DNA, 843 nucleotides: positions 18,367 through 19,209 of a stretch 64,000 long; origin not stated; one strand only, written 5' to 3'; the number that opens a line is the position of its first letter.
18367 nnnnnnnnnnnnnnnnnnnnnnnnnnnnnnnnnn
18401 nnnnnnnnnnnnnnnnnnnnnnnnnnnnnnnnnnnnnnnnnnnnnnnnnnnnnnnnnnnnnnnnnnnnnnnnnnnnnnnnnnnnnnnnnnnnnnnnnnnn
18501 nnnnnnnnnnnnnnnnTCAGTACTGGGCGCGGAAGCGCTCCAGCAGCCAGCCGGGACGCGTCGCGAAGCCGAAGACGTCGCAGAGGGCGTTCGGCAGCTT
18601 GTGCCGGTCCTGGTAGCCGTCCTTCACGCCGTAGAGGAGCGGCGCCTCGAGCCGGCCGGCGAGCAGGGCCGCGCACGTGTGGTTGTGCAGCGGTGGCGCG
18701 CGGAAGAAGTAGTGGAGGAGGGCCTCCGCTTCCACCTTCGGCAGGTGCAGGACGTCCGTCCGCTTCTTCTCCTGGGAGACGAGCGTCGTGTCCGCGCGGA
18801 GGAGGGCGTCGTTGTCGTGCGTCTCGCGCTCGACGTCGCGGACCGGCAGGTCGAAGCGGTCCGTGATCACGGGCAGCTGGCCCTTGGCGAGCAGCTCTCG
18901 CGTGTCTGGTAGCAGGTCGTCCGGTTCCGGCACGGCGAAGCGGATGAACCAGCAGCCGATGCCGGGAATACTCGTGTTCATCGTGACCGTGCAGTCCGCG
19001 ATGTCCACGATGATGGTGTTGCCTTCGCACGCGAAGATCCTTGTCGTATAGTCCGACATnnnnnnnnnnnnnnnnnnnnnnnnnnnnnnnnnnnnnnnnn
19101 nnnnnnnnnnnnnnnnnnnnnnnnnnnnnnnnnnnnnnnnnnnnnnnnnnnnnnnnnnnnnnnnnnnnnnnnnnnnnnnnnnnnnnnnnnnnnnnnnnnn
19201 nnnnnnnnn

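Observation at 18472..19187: Single gene flanked by two near-identical ~45-nt hairpin terminators (locus 1)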

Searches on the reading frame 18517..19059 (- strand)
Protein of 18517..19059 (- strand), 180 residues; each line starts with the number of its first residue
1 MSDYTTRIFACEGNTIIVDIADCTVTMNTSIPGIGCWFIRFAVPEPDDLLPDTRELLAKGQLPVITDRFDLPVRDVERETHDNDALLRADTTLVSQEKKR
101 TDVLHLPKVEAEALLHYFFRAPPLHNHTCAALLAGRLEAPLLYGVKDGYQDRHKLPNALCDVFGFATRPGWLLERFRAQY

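Call 6: search_protein_families(library=pfam, proteins=[window:18517-19059:-], max_evalue=0.01)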
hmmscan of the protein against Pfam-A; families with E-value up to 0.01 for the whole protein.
window:18517-19059:- (180 aa): 0 families

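Call 9: find_encoding_contigs(protein=window:18517-19059:-, flank=10000, max_places=10)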
Protein window:18517-19059:- (180 aa): 1 contig read that carries it; 1 place shown.
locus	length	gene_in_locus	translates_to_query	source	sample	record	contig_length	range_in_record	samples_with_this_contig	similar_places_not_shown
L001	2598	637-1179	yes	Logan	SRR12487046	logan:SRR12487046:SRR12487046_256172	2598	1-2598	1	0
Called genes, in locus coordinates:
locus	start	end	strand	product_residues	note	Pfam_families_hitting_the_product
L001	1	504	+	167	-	?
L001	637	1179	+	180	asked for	-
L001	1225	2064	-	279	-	PF01026:TatD_DNase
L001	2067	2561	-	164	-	PF02674:Colicin_V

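Call 10: find_homologous_proteins(query=window:18520-19059:-, max_evalue=0.01)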
Query window:18520-19059:- (180 aa): 1 proteins with E <= 0.01 among 814 candidates.
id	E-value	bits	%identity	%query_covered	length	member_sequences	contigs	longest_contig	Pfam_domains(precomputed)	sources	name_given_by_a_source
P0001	8.9e-120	415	100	100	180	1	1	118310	-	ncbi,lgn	-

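Call 21: search_protein_representatives(protein=window:18520-19059:-)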
Query: 180 residues. Proteins with E-value up to 0.001 (for the whole library): 3; up to 1e-10: 2; up to 1e-30: 1. The best 3 are listed.
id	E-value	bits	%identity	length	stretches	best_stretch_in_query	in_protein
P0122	4.4e-43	163.8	92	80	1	102-180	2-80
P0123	1.6e-12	64.1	42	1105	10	52-90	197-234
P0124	3.9e-07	46.6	44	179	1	104-180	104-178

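Call 33: predict_structure(protein=window:18520-19059:-)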
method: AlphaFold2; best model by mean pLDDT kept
length: 180 residues; sequences in the alignment: 1
mean_pLDDT: 33.8   pTM: 0.26
mean pLDDT of the five models: 33.8, 29.8, 29.0, 27.9, 26.4
residues with pLDDT >= 90: 0; 70-90: 0; 50-70: 7; < 50: 173
segments of 3 or more residues with pLDDT < 50: 1-7, 17-28, 30-180
pLDDT, mean of each block of 10 residues (from residue 1): 38 51 44 43 40 44 32 30 29 25 26 32 30 30 27 29 28 30
secondary structure, 60 per line:
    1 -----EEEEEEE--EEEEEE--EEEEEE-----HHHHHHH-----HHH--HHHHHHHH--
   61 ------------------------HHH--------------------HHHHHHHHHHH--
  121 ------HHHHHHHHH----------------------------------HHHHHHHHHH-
elements in order: E6-12 E15-20 E23-28 H34-40 H51-58 H108-118 H127-135 H170-179

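Call 39: find_encoding_contigs(protein=P0124, flank=5000, max_places=4)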
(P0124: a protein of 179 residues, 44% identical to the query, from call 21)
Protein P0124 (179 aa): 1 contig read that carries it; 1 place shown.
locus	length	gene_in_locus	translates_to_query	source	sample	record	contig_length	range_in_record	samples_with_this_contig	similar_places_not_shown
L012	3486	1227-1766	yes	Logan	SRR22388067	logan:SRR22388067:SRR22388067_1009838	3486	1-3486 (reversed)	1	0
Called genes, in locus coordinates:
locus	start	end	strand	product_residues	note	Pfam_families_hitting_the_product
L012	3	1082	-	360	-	?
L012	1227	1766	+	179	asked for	-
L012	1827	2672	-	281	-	PF01026:TatD_DNase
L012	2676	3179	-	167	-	PF02674:Colicin_V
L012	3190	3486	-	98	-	?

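Call 41: search_protein_families(library=pfam, proteins=[L012:3-1082:-], max_evalue=0.01)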
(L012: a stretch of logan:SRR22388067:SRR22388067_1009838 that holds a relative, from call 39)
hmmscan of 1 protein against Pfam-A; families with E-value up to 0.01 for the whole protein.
L012:3-1082:- (360 aa): 5 families
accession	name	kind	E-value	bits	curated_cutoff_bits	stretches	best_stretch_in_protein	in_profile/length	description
PF00580.27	UvrD-helicase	-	7.5e-81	272.2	23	1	9-294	2-271/271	UvrD/REP helicase N-terminal domain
PF13245.12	AAA_19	-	1.9e-25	90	25.1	1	14-279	3-134/134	AAA domain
PF13604.12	AAA_30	-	9.6e-09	35.7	27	1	9-73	3-67/191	AAA domain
PF13401.12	AAA_22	-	0.00027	21.7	27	0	19-71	4-33/130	AAA domain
PF13361.12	UvrD_C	-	0.002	18.1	25.6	1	299-359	1-55/350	UvrD-like helicase C-terminal domain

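Call 44: find_related_loci(query=A2, collection=metagenome_contigs, flank=3000)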
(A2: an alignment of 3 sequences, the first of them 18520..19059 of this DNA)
Query A2 (180 aa) in metagenome_contigs; peptide patterns used: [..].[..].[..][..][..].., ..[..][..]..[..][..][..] (x = any residue, [..] = any of these).
600 stretches matched a pattern (row limit reached: there are more); 1 encode a relative of the query (tblastn E <= 1e-3); 1 distinct loci.
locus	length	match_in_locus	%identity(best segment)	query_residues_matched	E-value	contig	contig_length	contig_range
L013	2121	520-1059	82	1-180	6e-106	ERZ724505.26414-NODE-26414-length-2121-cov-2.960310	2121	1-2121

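Call 59: search_protein_families(library=phrogs, proteins=[window:18520-19059:-, P0124], max_evalue=0.01)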
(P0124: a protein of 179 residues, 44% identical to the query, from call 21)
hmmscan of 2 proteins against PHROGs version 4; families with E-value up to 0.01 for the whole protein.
window:18520-19059:- (180 aa): 0 families

P0124 (179 aa): 0 families

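Call 60: search_protein_families(library=padloc, proteins=[window:18520-19059:-, P0124], max_evalue=0.01)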
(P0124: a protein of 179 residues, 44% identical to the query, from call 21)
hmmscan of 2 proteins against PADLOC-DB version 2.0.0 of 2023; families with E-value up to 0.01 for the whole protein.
window:18520-19059:- (180 aa): 0 families

P0124 (179 aa): 0 families
